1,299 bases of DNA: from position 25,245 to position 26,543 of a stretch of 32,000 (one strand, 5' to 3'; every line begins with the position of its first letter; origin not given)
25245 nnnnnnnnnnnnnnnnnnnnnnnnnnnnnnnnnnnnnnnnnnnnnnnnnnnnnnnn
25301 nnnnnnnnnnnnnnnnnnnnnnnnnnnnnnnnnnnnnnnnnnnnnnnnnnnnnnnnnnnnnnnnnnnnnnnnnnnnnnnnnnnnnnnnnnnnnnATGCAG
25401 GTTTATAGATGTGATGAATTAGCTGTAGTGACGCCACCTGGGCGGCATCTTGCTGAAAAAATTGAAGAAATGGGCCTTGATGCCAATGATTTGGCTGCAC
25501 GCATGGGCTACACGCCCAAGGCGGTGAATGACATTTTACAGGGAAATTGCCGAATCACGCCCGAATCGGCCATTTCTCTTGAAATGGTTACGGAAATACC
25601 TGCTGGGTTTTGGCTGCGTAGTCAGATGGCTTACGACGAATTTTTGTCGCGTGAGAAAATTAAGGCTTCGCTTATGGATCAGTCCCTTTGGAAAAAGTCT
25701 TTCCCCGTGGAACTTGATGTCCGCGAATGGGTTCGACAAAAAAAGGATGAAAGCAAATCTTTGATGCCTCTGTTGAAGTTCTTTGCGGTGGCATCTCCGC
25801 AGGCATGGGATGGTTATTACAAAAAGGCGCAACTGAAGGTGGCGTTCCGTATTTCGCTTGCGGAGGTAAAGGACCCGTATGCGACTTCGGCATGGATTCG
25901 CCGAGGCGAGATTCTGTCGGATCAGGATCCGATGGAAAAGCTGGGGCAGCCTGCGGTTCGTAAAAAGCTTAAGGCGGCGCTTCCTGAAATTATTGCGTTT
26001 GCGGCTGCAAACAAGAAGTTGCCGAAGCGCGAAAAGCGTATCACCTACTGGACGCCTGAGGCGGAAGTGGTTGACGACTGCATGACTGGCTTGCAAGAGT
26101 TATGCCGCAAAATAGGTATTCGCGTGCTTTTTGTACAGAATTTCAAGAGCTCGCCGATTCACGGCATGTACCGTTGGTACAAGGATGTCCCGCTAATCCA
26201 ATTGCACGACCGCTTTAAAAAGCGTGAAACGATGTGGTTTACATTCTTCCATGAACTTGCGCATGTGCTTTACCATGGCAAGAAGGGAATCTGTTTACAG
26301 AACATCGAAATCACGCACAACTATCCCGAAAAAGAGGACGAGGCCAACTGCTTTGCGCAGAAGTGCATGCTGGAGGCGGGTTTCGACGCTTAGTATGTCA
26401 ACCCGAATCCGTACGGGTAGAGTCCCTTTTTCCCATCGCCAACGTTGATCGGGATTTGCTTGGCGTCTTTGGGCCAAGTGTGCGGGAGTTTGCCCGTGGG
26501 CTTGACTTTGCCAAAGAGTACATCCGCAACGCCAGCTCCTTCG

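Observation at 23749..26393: Divergent pair: DUF4062-HATPase_c_4-wHTH protein facing a HigA-HTH/ImmA-protease fusion, in an AT-richer islet between housekeeping operons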

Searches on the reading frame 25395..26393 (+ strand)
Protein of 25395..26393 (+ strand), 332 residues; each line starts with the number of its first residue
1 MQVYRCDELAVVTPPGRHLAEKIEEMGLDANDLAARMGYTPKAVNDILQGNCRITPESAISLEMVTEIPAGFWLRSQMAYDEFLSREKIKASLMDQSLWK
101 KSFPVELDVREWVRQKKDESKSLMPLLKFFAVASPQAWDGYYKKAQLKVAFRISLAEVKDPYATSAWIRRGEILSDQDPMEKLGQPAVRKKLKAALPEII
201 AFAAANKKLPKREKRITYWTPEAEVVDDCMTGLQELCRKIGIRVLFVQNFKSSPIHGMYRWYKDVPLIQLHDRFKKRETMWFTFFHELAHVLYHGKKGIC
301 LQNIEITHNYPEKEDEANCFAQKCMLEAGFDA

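Call 3: search_protein_families(library=pfam, proteins=[window:25395-26393:+], max_evalue=0.1)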
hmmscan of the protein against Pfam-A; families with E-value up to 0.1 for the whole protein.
window:25395-26393:+ (332 aa): 6 families
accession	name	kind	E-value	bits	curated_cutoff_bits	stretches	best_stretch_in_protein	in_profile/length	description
PF06114.19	Peptidase_M78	-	1.3e-10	41.5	22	1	237-326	1-87/123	IrrE N-terminal-like domain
PF15943.11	YdaS_toxin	-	0.0011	19.1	30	1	23-67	5-48/65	Bacterial toxin YdaS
PF01381.28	HTH_3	-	0.0018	18.7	23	1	19-69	1-51/55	Helix-turn-helix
PF13744.12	HTH_37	-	0.013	15.8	27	1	7-51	11-55/80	Helix-turn-helix domain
PF13560.12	HTH_31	-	0.046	14.5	27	1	23-57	10-45/64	Helix-turn-helix domain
PF13443.12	HTH_26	-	0.06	14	22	0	18-51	1-34/63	Cro/C1-type HTH DNA-binding domain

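Call 4: search_protein_families(library=padloc, proteins=[window:25395-26393:+], max_evalue=0.1)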
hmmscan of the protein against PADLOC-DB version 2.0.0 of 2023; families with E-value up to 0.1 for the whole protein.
window:25395-26393:+ (332 aa): 16 families
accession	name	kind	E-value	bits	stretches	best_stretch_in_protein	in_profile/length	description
PDLC03982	PD-Lambda-2_B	-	8.6e-17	59.5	2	234-326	243-336/402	-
PDLC03954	RmrA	-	4.3e-09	33.8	1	233-323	162-249/380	-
PDLC03947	RmrA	-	7.6e-08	29.6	1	232-326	161-252/383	-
PDLC03949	RmrA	-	1.6e-06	25.3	1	236-323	147-223/363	-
PDLC03948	RmrA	-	1.1e-05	22.6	1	239-326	166-251/397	-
PDLC03946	RmrA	-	5.8e-05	20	1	229-322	141-224/357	-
PDLC03950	RmrA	-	0.00014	18.9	1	262-324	178-237/369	-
PDLC04141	capP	-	0.00018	19.1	1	256-322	44-109/242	capP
PDLC03953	RmrA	-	0.00039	17.7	0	15-74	6-65/373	-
PDLC03952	RmrA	-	0.00041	17.3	1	251-326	191-264/395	-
PDLC03945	RmrA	-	0.0012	16.1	1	280-326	208-251/394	-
PDLC03944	RmrA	-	0.0071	13.4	1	279-326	198-243/384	-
PDLC03955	RmrA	-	0.0084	13.4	0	26-74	32-80/371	-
PDLC04757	PDC-M64B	-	0.0097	13.9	1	21-65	36-80/128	-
PDLC04776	PDC-M69B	-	0.044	11.5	1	277-325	78-128/272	-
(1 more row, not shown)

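Call 5: search_protein_families(library=ncbifam, proteins=[window:25395-26393:+], max_evalue=0.1)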
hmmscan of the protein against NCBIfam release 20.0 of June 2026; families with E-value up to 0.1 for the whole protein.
window:25395-26393:+ (332 aa): 3 families
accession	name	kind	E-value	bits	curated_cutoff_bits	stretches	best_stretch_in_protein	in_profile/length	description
TIGR02607.1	antidote_HigA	equivalog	2.5e-13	49.7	47.7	1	14-81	6-74/81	HigA family addiction module antitoxin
NF052239.1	antitox_spr1629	equivalog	0.016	14.3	335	1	266-326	194-251/377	spr1629 family repressor/antitoxin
TIGR04111.1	BcepMu_gp16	hypoth_equivalog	0.09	12.7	34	0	21-51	7-37/55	phage-associated protein, BcepMu gp16 family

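Call 10: find_encoding_contigs(protein=window:25395-26393:+, flank=10000, max_places=10)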
Protein window:25395-26393:+ (332 aa): 24 contigs read that carry it; 10 places shown.
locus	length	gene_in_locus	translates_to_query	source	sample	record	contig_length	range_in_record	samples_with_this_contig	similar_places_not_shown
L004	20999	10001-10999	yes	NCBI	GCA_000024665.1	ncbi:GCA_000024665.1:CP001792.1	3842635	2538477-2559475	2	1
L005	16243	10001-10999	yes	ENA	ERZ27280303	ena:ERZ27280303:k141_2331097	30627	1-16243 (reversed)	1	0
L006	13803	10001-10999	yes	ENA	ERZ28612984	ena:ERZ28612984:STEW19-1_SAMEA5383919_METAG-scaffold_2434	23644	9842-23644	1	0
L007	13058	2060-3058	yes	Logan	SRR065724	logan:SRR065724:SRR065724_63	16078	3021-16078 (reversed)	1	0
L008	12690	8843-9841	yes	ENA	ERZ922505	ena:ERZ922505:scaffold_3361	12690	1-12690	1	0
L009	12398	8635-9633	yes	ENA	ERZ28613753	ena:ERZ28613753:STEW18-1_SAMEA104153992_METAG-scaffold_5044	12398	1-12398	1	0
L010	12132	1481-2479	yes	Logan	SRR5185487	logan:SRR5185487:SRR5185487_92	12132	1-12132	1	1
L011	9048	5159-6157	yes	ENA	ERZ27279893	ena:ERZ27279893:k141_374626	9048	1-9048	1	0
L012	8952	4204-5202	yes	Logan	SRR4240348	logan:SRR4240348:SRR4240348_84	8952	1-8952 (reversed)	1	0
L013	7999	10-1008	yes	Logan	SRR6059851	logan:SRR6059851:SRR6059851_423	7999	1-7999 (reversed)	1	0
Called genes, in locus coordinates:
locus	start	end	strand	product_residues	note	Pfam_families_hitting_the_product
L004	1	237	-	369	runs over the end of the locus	PF04055:Radical_SAM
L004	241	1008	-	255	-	-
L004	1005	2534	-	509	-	PF01943:Polysacc_synt, PF13440:Polysacc_synt_3 (weak)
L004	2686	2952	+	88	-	PF12668:DUF3791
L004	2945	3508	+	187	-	PF13151:DUF3990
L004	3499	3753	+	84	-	-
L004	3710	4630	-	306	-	PF00535:Glycos_transf_2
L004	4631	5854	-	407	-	PF01408:GFO_IDH_MocA, PF02894:GFO_IDH_MocA_C, PF22725:GFO_IDH_MocA_C3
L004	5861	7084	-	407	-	PF01071:GARS_A, PF02222:ATP-grasp (weak), PF02655:ATP-grasp_3, PF02786:CPSase_L_D2 (weak), PF07478:Dala_Dala_lig_C, PF13535:ATP-grasp_4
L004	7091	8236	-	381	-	PF00155:Aminotran_1_2, PF01041:DegT_DnrJ_EryC1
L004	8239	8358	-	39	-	-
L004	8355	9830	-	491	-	PF13271:DUF4062, PF13749:HATPase_c_4, PF01047:MarR (weak), PF13412:HTH_24, PF13545:HTH_Crp_2 (weak)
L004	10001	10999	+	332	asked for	PF06114:Peptidase_M78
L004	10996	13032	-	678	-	PF13620:CarboxypepD_reg, PF13715:CarbopepD_reg_2 (weak), PF00933:Glyco_hydro_3, PF01915:Glyco_hydro_3_C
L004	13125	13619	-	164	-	PF07963:N_methyl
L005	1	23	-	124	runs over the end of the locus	-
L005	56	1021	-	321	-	PF04230:PS_pyruv_trans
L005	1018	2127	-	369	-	PF04055:Radical_SAM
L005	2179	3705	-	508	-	PF01943:Polysacc_synt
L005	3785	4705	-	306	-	PF00535:Glycos_transf_2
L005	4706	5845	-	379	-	PF01408:GFO_IDH_MocA, PF22725:GFO_IDH_MocA_C3, PF02894:GFO_IDH_MocA_C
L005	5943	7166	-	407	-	PF01071:GARS_A (weak), PF02222:ATP-grasp (weak), PF02655:ATP-grasp_3 (weak), PF02786:CPSase_L_D2 (weak), PF07478:Dala_Dala_lig_C, PF13535:ATP-grasp_4 (weak)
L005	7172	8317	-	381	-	PF00155:Aminotran_1_2, PF01041:DegT_DnrJ_EryC1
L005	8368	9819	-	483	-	PF13271:DUF4062, PF13749:HATPase_c_4, PF01047:MarR (weak), PF13412:HTH_24, PF13545:HTH_Crp_2 (weak)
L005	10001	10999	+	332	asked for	PF06114:Peptidase_M78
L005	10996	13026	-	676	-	PF13620:CarboxypepD_reg, PF13715:CarbopepD_reg_2 (weak), PF00933:Glyco_hydro_3, PF01915:Glyco_hydro_3_C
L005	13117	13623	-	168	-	PF07963:N_methyl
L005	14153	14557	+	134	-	-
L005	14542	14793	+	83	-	-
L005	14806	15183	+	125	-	PF12957:DUF3846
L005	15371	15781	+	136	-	-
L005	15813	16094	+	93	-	-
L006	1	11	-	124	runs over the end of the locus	-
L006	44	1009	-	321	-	PF04230:PS_pyruv_trans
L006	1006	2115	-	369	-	PF04055:Radical_SAM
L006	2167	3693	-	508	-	PF01943:Polysacc_synt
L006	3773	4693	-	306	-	PF00535:Glycos_transf_2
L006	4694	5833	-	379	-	PF01408:GFO_IDH_MocA, PF22725:GFO_IDH_MocA_C3, PF02894:GFO_IDH_MocA_C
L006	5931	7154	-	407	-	PF01071:GARS_A (weak), PF02222:ATP-grasp (weak), PF02655:ATP-grasp_3 (weak), PF02786:CPSase_L_D2 (weak), PF07478:Dala_Dala_lig_C, PF13535:ATP-grasp_4 (weak)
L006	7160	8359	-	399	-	PF01041:DegT_DnrJ_EryC1, PF00155:Aminotran_1_2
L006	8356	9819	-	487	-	-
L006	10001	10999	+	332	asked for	PF06114:Peptidase_M78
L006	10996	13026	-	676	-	PF13620:CarboxypepD_reg, PF13715:CarbopepD_reg_2 (weak), PF00933:Glyco_hydro_3, PF01915:Glyco_hydro_3_C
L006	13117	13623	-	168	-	PF07963:N_methyl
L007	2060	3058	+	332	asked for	PF06114:Peptidase_M78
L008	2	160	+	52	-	?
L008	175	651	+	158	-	PF08843:AbiEii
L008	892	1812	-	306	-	PF00535:Glycos_transf_2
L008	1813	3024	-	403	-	PF01408:GFO_IDH_MocA, PF02894:GFO_IDH_MocA_C, PF22725:GFO_IDH_MocA_C3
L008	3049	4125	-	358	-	PF01071:GARS_A, PF02655:ATP-grasp_3, PF02786:CPSase_L_D2 (weak), PF07478:Dala_Dala_lig_C, PF13535:ATP-grasp_4 (weak)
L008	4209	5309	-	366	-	-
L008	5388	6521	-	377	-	PF01041:DegT_DnrJ_EryC1, PF00155:Aminotran_1_2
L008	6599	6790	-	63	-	-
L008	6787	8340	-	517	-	-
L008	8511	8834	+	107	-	-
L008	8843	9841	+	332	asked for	PF06114:Peptidase_M78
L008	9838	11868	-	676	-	PF13620:CarboxypepD_reg, PF13715:CarbopepD_reg_2 (weak), PF00933:Glyco_hydro_3, PF01915:Glyco_hydro_3_C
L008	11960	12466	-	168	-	PF07963:N_methyl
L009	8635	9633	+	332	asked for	PF06114:Peptidase_M78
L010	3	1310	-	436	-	?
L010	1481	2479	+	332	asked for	PF06114:Peptidase_M78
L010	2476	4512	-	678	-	PF13620:CarboxypepD_reg, PF13715:CarbopepD_reg_2 (weak), PF00933:Glyco_hydro_3, PF01915:Glyco_hydro_3_C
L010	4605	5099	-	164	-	PF07963:N_methyl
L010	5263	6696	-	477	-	PF08323:Glyco_transf_5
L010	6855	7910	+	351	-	-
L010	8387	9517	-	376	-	-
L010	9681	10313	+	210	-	PF03548:LolA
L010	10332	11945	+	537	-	-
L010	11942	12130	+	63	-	?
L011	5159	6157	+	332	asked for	PF06114:Peptidase_M78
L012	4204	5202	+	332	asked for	PF06114:Peptidase_M78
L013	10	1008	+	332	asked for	PF06114:Peptidase_M78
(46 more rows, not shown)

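Call 12: search_protein_families(library=pfam, proteins=[L008:6787-8340:-, L008:6599-6790:-, L008:8511-8834:+, L006:8356-9819:-, L005:8368-9819:-, L010:3-1310:-, L008:4209-5309:-], max_evalue=0.01)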
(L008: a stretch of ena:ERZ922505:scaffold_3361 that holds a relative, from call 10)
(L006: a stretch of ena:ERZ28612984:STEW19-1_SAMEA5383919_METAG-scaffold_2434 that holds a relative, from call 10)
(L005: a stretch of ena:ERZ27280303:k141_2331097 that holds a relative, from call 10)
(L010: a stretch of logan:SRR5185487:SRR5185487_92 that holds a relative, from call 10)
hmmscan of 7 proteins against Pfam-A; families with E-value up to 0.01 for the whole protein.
L008:6787-8340:- (517 aa): 0 families

L008:6599-6790:- (63 aa): 0 families

L008:8511-8834:+ (107 aa): 1 family
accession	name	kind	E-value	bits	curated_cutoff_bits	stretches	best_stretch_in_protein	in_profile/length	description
PF05015.19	HigB-like_toxin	-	0.0035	18.2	27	1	21-80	18-78/91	RelE-like toxin of type II toxin-antitoxin system HigB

L006:8356-9819:- (487 aa): 10 families
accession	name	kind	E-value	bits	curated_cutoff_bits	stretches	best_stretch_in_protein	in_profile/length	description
PF13749.12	HATPase_c_4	-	3.7e-22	78.6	26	1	315-396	2-84/89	Putative ATP-dependent DNA helicase recG C-terminal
PF13271.11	DUF4062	-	1.6e-21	76.7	24.7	1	4-90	1-82/82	Domain of unknown function (DUF4062)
PF13412.12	HTH_24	-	7.7e-13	48.2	21.9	1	429-474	3-48/48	Winged helix-turn-helix DNA-binding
PF01047.28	MarR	-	2.5e-07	30.9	24.6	1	428-475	2-49/59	MarR family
PF13545.12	HTH_Crp_2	-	1.8e-06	28.2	27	1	443-475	22-55/70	Crp-like helix-turn-helix domain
PF12802.13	MarR_2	-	0.00026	21.5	27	1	431-477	7-54/61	MarR family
PF08279.18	HTH_11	-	0.0014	18.9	25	1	431-472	2-44/55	HTH domain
PF01978.25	TrmB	-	0.0018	18.5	25.6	1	440-476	19-55/68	Sugar-specific transcriptional regulator TrmB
PF02082.26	Rrf2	-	0.0026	18.3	30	1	434-481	11-61/132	Iron-dependent Transcriptional regulator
PF13404.12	HTH_AsnC-type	-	0.0085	16.3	27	0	432-468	6-42/42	AsnC-type helix-turn-helix domain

L005:8368-9819:- (483 aa): 10 families
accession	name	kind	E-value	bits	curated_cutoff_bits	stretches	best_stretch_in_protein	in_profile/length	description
PF13749.12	HATPase_c_4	-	3.6e-22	78.6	26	1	315-396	2-84/89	Putative ATP-dependent DNA helicase recG C-terminal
PF13271.11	DUF4062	-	1.5e-21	76.8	24.7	1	4-90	1-82/82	Domain of unknown function (DUF4062)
PF13412.12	HTH_24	-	7.6e-13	48.3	21.9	1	425-470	3-48/48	Winged helix-turn-helix DNA-binding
PF01047.28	MarR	-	2.5e-07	30.9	24.6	1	424-471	2-49/59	MarR family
PF13545.12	HTH_Crp_2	-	1.8e-06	28.2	27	1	439-471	22-55/70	Crp-like helix-turn-helix domain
PF12802.13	MarR_2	-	0.00025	21.6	27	1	427-473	7-54/61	MarR family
PF08279.18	HTH_11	-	0.0014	18.9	25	1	427-468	2-44/55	HTH domain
PF01978.25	TrmB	-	0.0018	18.5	25.6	1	436-472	19-55/68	Sugar-specific transcriptional regulator TrmB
PF02082.26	Rrf2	-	0.0029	18.2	30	1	430-477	11-61/132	Iron-dependent Transcriptional regulator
PF13404.12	HTH_AsnC-type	-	0.0084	16.3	27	0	428-464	6-42/42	AsnC-type helix-turn-helix domain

L010:3-1310:- (436 aa): 2 families
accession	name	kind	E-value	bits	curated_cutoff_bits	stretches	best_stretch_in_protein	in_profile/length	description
PF13749.12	HATPase_c_4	-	3.2e-22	78.8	26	1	319-400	2-84/89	Putative ATP-dependent DNA helicase recG C-terminal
PF13271.11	DUF4062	-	6.6e-21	74.7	24.7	1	8-94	1-82/82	Domain of unknown function (DUF4062)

L008:4209-5309:- (366 aa): 0 families

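Call 26: find_homologous_proteins(query=window:25395-26393:+, max_evalue=0.00001)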
Query window:25395-26393:+ (332 aa): 1709 proteins with E <= 0.00001 among 3220 candidates; the best 120 are listed.
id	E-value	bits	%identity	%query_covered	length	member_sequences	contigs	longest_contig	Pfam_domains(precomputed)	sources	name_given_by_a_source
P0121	3.7e-209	712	92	100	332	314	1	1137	PF06114.20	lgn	-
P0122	7.2e-207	704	91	100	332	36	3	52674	PF06114.20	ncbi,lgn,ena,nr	ncbi:MAG: HigA family addiction module antidote protein [Fibrobacter sp.]|nr:HigA family addiction m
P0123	1.5e-197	674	90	98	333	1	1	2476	PF06114.20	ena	-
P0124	2.3e-197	673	90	98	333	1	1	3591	PF06114.20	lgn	-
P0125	3.2e-197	673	90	98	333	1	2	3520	PF06114.20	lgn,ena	-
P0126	3.2e-197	673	90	98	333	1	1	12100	PF06114.20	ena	-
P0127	4.8e-197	672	90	98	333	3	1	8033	PF06114.20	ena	-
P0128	8.5e-197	671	90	98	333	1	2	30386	PF06114.20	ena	-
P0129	9.4e-197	671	90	98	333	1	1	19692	PF06114.20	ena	-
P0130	1.6e-196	670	89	98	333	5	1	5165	PF01381.29,PF06114.20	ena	-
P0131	1.9e-196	670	90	98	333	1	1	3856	PF06114.20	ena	-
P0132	3.6e-196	669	87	99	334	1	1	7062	PF06114.20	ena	-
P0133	3.8e-196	669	89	98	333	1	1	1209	PF06114.20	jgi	jgi:addiction module HigA family antidote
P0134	7.3e-196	668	90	98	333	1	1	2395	PF01381.29,PF06114.20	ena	-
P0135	1.0e-195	668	90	98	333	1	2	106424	PF06114.20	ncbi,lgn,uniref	ncbi:XRE family transcriptional regulator [Fibrobacter sp.]|uniref:XRE family transcriptional regula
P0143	4.1e-195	666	87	99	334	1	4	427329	PF06114.20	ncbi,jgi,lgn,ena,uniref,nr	ncbi:XRE family transcriptional regulator [Fibrobacter sp. UBA2449]|uniref:XRE family transcriptiona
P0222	1.3e-183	628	85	98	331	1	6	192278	PF06114.20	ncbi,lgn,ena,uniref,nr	ncbi:ImmA/IrrE family metallo-endopeptidase [Fibrobacter succinogenes]|uniref:ImmA/IrrE family metal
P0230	4.8e-181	619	83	98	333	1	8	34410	PF01381.29,PF06114.20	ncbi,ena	-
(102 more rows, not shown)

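Call 27: find_encoding_contigs(protein=P0143, flank=5000, max_places=4)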
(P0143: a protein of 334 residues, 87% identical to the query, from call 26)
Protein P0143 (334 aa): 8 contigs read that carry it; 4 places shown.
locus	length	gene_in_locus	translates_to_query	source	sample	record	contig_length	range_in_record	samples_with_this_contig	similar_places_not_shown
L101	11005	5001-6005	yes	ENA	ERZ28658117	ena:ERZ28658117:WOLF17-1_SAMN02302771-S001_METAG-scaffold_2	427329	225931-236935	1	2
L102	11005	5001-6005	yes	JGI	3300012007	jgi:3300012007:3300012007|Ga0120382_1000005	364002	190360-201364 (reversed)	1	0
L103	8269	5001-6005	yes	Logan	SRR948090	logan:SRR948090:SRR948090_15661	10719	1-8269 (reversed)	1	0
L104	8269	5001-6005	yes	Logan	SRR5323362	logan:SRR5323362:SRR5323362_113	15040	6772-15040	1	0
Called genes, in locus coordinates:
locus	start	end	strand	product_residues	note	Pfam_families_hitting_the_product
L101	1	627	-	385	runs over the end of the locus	PF01408:GFO_IDH_MocA, PF02894:GFO_IDH_MocA_C, PF22725:GFO_IDH_MocA_C3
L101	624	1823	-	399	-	PF01071:GARS_A, PF02222:ATP-grasp, PF02655:ATP-grasp_3 (weak), PF02786:CPSase_L_D2, PF07478:Dala_Dala_lig_C (weak), PF13535:ATP-grasp_4 (weak)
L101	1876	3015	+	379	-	PF01041:DegT_DnrJ_EryC1, PF00155:Aminotran_1_2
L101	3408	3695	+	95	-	-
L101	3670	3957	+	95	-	PF12441:CopG_antitoxin (weak)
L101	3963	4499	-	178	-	-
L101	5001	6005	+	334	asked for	PF06114:Peptidase_M78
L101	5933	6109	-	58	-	-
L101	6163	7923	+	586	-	PF09492:Pec_lyase, PF03422:CBM_6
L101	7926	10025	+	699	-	PF01095:Pectinesterase, PF18998:Flg_new_2, PF16990:CBM_35 (weak)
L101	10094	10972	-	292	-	PF06750:A24_N_bact, PF01478:Peptidase_A24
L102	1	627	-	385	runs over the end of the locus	PF01408:GFO_IDH_MocA, PF02894:GFO_IDH_MocA_C, PF22725:GFO_IDH_MocA_C3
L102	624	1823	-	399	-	PF01071:GARS_A, PF02222:ATP-grasp, PF02655:ATP-grasp_3 (weak), PF02786:CPSase_L_D2, PF07478:Dala_Dala_lig_C (weak), PF13535:ATP-grasp_4 (weak)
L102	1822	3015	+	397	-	PF01041:DegT_DnrJ_EryC1, PF00155:Aminotran_1_2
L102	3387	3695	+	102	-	-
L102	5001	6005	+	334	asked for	PF06114:Peptidase_M78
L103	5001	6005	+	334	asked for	PF06114:Peptidase_M78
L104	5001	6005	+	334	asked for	PF06114:Peptidase_M78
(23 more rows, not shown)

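Call 28: find_encoding_contigs(protein=P0222, flank=5000, max_places=4)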
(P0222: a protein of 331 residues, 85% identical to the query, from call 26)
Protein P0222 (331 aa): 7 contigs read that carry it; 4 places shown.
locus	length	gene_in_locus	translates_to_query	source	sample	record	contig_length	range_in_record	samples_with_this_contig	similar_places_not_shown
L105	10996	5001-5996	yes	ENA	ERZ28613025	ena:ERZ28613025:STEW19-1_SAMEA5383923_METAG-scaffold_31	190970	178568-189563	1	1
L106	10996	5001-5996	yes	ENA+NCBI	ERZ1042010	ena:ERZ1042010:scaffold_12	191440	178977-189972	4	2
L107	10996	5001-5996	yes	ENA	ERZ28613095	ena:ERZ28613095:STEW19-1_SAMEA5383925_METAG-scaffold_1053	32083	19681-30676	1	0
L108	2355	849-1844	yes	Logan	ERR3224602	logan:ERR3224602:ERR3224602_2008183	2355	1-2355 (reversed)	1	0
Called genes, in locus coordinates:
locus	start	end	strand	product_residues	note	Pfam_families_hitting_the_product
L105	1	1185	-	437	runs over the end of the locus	PF00005:ABC_tran, PF13304:AAA_21 (faint), PF14524:Wzt_C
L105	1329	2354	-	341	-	PF01757:Acyl_transf_3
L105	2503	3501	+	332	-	PF13310:Virulence_RhuM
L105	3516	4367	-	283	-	PF01061:ABC2_membrane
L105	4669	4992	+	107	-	-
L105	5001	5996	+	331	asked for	PF06114:Peptidase_M78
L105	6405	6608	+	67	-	-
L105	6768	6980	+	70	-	-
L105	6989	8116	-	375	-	PF01408:GFO_IDH_MocA, PF22725:GFO_IDH_MocA_C3, PF02894:GFO_IDH_MocA_C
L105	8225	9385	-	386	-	PF02655:ATP-grasp_3 (weak), PF02786:CPSase_L_D2 (weak), PF07478:Dala_Dala_lig_C (weak), PF01071:GARS_A, PF13535:ATP-grasp_4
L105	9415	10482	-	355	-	-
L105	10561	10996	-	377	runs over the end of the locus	PF01041:DegT_DnrJ_EryC1, PF00155:Aminotran_1_2, PF00266:Aminotran_5 (faint)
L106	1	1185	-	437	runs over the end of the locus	PF00005:ABC_tran, PF13304:AAA_21 (faint), PF14524:Wzt_C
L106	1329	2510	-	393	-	PF01757:Acyl_transf_3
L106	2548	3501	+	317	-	PF13310:Virulence_RhuM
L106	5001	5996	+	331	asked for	PF06114:Peptidase_M78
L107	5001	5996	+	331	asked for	PF06114:Peptidase_M78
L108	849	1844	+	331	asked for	PF06114:Peptidase_M78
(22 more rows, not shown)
